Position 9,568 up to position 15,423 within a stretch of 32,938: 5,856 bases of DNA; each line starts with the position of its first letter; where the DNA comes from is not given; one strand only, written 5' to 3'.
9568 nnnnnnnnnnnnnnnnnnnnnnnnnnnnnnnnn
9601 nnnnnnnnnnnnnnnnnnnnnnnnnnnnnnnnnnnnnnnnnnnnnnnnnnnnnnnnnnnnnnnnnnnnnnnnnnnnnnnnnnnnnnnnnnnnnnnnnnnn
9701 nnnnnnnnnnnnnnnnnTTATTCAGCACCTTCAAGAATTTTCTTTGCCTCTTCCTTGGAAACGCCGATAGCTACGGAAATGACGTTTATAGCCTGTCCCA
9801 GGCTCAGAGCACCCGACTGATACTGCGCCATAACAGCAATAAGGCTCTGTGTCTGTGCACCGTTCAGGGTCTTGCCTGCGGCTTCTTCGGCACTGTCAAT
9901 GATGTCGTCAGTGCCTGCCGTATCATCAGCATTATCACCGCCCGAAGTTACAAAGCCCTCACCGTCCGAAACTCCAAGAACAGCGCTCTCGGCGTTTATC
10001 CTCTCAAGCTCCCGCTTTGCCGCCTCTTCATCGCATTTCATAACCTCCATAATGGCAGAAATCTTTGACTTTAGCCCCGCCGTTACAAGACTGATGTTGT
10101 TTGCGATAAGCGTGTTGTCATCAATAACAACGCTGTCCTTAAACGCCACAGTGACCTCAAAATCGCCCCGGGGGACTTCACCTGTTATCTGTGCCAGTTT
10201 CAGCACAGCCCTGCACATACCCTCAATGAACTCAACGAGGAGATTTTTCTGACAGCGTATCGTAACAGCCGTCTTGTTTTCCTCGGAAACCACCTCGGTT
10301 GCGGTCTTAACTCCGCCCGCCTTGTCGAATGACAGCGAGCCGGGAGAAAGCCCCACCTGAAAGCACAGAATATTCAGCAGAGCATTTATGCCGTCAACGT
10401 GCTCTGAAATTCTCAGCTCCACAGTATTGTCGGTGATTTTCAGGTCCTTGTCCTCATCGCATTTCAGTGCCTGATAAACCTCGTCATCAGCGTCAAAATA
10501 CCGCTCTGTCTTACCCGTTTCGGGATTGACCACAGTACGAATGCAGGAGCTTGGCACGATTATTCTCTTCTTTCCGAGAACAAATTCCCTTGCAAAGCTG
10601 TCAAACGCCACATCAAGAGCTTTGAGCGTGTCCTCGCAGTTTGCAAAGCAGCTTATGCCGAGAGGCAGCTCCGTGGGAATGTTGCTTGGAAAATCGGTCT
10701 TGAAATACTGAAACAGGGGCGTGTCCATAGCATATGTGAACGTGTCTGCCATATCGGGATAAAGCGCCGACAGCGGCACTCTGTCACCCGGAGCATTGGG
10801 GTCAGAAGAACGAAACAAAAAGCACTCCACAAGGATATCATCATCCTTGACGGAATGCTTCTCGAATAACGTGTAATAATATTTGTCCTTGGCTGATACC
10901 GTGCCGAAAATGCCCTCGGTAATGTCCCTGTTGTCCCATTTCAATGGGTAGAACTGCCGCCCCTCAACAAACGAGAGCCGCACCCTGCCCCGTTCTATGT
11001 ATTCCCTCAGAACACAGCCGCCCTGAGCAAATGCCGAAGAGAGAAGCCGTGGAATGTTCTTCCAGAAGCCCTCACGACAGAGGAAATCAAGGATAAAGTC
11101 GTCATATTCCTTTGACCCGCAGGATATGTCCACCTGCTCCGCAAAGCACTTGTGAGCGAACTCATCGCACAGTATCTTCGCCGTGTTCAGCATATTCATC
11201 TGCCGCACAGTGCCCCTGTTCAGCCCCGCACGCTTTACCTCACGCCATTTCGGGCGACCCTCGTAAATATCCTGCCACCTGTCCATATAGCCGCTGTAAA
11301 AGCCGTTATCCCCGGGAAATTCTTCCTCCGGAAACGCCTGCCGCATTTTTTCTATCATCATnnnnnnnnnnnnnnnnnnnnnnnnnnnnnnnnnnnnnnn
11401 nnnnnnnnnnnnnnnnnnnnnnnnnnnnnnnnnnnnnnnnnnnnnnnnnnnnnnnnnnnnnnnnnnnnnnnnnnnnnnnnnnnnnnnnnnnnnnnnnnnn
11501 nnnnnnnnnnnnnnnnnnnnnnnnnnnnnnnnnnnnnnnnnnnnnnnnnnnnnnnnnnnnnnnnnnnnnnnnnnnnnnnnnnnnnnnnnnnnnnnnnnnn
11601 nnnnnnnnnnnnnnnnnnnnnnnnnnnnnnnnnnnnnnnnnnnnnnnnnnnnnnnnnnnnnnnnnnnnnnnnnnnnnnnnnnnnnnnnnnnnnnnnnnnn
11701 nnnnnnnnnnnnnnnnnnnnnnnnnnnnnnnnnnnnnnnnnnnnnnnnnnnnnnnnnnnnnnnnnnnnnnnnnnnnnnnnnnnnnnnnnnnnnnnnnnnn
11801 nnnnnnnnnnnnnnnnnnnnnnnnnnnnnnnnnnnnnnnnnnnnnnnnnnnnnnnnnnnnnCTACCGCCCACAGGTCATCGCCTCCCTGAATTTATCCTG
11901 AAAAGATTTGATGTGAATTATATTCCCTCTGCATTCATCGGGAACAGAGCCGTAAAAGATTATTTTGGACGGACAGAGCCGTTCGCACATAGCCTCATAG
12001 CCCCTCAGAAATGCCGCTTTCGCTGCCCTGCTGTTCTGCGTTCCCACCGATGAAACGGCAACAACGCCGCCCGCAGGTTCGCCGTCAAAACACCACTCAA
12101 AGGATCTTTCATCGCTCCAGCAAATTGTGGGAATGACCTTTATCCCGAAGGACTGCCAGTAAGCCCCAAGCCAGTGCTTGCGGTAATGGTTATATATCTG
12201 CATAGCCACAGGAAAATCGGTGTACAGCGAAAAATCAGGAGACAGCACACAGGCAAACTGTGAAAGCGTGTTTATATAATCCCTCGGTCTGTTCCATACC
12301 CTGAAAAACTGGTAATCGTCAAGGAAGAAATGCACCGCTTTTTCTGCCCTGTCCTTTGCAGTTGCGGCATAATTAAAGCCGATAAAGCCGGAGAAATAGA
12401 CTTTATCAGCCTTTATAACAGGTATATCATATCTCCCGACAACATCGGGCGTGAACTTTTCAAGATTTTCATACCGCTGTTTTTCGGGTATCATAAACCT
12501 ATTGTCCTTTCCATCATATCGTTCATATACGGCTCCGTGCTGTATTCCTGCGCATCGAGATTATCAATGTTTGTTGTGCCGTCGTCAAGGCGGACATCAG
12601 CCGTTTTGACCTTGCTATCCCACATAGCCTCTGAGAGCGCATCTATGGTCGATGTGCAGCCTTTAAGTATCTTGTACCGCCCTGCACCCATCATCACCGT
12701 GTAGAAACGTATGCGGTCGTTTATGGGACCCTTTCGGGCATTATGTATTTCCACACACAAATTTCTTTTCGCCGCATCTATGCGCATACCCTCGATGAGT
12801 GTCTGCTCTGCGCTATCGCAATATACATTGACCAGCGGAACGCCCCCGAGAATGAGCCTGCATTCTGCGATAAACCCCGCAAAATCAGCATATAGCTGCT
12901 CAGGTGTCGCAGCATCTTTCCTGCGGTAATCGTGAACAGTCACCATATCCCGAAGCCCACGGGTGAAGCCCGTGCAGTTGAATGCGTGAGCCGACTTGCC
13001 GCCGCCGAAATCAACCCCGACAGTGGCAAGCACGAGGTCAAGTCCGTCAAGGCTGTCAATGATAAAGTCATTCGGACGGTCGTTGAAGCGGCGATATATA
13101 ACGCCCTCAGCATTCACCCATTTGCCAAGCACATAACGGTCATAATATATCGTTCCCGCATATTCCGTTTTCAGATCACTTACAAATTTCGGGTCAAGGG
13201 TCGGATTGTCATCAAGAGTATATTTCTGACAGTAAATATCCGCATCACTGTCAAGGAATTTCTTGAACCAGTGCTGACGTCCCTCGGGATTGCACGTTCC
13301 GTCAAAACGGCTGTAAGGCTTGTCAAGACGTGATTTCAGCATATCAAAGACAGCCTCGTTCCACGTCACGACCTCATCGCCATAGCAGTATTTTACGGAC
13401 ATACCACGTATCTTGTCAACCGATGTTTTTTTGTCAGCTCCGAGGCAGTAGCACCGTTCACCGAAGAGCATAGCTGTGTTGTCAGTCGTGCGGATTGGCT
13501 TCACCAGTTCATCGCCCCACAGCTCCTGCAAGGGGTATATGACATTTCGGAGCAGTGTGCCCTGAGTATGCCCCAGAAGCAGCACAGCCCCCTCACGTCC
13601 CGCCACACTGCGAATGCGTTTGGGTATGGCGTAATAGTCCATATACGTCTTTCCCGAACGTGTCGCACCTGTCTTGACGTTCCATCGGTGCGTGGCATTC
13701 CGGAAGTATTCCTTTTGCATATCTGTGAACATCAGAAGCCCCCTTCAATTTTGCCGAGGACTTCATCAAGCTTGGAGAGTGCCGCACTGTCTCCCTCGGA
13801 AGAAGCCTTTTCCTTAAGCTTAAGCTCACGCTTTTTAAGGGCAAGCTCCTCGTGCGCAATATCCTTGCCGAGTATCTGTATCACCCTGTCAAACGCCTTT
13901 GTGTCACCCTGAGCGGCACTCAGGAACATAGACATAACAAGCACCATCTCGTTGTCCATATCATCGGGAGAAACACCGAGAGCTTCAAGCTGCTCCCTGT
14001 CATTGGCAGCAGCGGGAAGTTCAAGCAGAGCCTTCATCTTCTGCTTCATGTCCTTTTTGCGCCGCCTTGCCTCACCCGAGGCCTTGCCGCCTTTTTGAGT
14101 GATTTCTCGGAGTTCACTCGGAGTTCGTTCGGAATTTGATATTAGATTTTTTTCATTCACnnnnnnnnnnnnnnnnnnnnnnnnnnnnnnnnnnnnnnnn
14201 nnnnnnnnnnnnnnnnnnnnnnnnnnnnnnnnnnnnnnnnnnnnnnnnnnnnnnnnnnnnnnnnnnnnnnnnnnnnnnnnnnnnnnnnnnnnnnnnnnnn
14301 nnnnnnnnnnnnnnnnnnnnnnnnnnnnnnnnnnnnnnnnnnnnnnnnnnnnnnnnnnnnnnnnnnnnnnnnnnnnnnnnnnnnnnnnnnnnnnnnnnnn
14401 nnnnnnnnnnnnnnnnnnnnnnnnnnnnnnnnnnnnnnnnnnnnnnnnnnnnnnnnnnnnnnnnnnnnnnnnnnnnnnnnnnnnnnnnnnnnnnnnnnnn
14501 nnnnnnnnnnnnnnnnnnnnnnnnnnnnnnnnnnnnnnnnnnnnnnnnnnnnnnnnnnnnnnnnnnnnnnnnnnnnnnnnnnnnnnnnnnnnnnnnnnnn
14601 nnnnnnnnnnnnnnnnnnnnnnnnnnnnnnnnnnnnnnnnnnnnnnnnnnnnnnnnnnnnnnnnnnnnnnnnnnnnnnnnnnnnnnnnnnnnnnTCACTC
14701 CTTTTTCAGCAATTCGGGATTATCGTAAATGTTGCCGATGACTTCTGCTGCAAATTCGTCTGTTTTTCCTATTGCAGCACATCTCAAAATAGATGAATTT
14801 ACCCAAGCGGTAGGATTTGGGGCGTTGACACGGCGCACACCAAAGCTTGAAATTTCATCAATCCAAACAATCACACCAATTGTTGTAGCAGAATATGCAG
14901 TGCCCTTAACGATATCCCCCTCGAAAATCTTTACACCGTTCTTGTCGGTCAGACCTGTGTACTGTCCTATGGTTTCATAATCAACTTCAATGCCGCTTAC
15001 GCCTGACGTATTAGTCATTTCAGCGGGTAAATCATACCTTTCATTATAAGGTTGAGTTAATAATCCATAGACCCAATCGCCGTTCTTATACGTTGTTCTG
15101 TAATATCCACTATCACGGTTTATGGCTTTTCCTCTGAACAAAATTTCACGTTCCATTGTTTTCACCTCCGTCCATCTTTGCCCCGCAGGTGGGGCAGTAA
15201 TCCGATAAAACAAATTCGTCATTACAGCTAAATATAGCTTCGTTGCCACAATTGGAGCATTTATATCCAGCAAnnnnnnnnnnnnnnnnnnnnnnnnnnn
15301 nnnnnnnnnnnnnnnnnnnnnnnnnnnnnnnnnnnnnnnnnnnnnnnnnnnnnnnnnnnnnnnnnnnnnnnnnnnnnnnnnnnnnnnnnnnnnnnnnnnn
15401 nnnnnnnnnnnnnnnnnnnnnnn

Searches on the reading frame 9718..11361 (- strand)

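Call 4: search_protein_families(library=pfam, proteins=[window:9718-11361:-], max_evalue=0.01)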
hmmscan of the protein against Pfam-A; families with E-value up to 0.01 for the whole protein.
window:9718-11361:- (547 aa): 1 family
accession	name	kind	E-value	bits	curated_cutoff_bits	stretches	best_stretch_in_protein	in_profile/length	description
PF05133.19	SPP1_portal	-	4.8e-24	85.5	25.5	1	26-459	15-410/416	Phage portal protein, SPP1 Gp6-like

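Call 5: search_protein_families(library=phrogs, proteins=[window:9718-11361:-], max_evalue=0.001)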
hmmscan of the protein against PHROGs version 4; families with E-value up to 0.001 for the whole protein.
window:9718-11361:- (547 aa): 2 families
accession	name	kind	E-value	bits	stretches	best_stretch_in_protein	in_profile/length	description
phrog_533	-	head and packaging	1.8e-117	393.9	1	22-460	31-481/495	portal protein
phrog_64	-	head and packaging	4.2e-07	29.8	0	58-171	126-247/547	portal protein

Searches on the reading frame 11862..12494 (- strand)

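Call 4: search_protein_families(library=pfam, proteins=[window:11862-12494:-], max_evalue=0.01)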
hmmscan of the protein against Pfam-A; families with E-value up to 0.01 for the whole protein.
window:11862-12494:- (210 aa): 1 family
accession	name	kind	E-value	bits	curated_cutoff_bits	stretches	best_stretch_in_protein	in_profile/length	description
PF14386.11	DUF4417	-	9.3e-61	204.9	28.9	1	19-198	4-182/183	Domain of unknown function (DUF4417)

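Call 5: search_protein_families(library=phrogs, proteins=[window:11862-12494:-], max_evalue=0.001)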
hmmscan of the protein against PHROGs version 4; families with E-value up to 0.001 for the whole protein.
window:11862-12494:- (210 aa): 2 families
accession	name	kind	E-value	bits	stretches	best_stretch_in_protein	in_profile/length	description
phrog_8680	-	unknown function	1.3e-74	251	1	10-204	17-211/221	-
phrog_940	-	DNA, RNA and nucleotide metabolism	1.3e-64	219.8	1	15-203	167-362/388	nuclease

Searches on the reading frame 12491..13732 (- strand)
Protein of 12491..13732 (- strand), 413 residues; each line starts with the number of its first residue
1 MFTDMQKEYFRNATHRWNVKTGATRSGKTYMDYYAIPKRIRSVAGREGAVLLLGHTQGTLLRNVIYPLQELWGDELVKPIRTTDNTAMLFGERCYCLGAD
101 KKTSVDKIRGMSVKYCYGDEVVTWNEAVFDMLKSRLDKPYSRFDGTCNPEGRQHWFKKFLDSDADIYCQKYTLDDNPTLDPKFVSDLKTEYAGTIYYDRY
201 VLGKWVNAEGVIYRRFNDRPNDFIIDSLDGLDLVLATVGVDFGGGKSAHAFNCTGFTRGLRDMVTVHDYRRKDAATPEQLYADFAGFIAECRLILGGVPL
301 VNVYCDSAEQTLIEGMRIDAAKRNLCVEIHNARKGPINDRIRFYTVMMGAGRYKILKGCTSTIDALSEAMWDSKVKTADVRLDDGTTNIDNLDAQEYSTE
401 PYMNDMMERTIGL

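Call 4: search_protein_families(library=pfam, proteins=[window:12491-13732:-], max_evalue=0.01)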
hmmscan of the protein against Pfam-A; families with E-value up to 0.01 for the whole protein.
window:12491-13732:- (413 aa): 2 families
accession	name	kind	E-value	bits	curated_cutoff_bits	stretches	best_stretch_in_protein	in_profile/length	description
PF03237.21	Terminase_6N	-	3.7e-08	33.7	22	1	74-216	57-211/215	Terminase large subunit, T4likevirus-type, N-terminal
PF04466.19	Terminase_3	-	0.00014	22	23.2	1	80-192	68-188/201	Phage terminase large subunit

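Call 5: search_protein_families(library=phrogs, proteins=[window:12491-13732:-], max_evalue=0.001)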
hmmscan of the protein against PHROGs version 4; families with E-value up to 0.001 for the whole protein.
window:12491-13732:- (413 aa): 4 families
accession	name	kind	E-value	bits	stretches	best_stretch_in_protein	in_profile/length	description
phrog_2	-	head and packaging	1.7e-33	117.4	1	6-406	270-596/807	terminase large subunit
phrog_10250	-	head and packaging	7.2e-15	56.3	1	196-379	9-193/228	terminase large subunit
phrog_979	-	head and packaging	8.9e-07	28.9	1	5-161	157-319/642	terminase large subunit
phrog_3717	-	head and packaging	1.1e-05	26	1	107-217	117-236/277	terminase large subunit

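Call 7: search_protein_families(library=ncbifam, proteins=[window:12491-13732:-], max_evalue=0.01)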
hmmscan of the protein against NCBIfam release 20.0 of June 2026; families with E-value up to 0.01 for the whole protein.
window:12491-13732:- (413 aa): 1 family
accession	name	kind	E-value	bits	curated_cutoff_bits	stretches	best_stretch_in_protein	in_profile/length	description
TIGR01547.1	phage_term_2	equivalog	8.3e-27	94.6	105.05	1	18-395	4-385/396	PBSX family phage terminase large subunit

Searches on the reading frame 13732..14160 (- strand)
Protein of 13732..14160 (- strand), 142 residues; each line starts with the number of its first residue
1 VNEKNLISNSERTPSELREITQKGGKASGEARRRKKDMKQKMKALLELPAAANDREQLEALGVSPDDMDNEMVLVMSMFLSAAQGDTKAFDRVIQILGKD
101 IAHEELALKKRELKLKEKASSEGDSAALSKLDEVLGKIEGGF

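Call 4: search_protein_families(library=pfam, proteins=[window:13732-14160:-], max_evalue=0.01)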
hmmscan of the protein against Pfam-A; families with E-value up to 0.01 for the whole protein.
window:13732-14160:- (142 aa): 1 family
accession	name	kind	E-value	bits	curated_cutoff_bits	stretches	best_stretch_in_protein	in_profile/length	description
PF10685.14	KGG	-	0.0089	16.8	20.4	0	16-29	9-22/22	Stress-induced bacterial acidophilic repeat motif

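Call 5: search_protein_families(library=phrogs, proteins=[window:13732-14160:-], max_evalue=0.001)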
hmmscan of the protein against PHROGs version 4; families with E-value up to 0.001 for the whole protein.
window:13732-14160:- (142 aa): 1 family
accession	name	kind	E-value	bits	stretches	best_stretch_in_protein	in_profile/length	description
phrog_2412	-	unknown function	2.8e-29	103.1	1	2-140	3-146/150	-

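Call 7: search_protein_families(library=ncbifam, proteins=[window:13732-14160:-], max_evalue=0.01)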
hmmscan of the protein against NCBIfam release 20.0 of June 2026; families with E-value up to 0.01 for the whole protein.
window:13732-14160:- (142 aa): 0 families

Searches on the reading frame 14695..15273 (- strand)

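Call 4: search_protein_families(library=pfam, proteins=[window:14695-15273:-], max_evalue=0.01)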
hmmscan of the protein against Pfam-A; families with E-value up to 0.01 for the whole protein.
window:14695-15273:- (192 aa): 1 family
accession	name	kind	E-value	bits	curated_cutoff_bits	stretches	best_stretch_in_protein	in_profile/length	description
PF09643.15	YopX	-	7.9e-19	68.4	22.4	1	85-190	30-128/128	YopX protein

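Call 5: search_protein_families(library=phrogs, proteins=[window:14695-15273:-], max_evalue=0.001)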
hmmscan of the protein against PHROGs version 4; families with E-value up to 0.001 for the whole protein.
window:14695-15273:- (192 aa): 2 families
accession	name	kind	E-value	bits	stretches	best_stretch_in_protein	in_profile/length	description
phrog_8684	-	unknown function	2.2e-28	100.3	1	40-191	1-162/164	-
phrog_98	-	unknown function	1.1e-26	94.6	1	36-191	20-152/208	-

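Call 7: search_protein_families(library=ncbifam, proteins=[window:14695-15273:-], max_evalue=0.01)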
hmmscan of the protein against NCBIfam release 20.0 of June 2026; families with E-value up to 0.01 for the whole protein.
window:14695-15273:- (192 aa): 1 family
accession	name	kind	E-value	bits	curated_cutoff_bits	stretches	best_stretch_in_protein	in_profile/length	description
TIGR01671.1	phage_TIGR01671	hypoth_equivalog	3.4e-14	53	41.3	1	96-190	51-149/151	phage conserved hypothetical protein TIGR01671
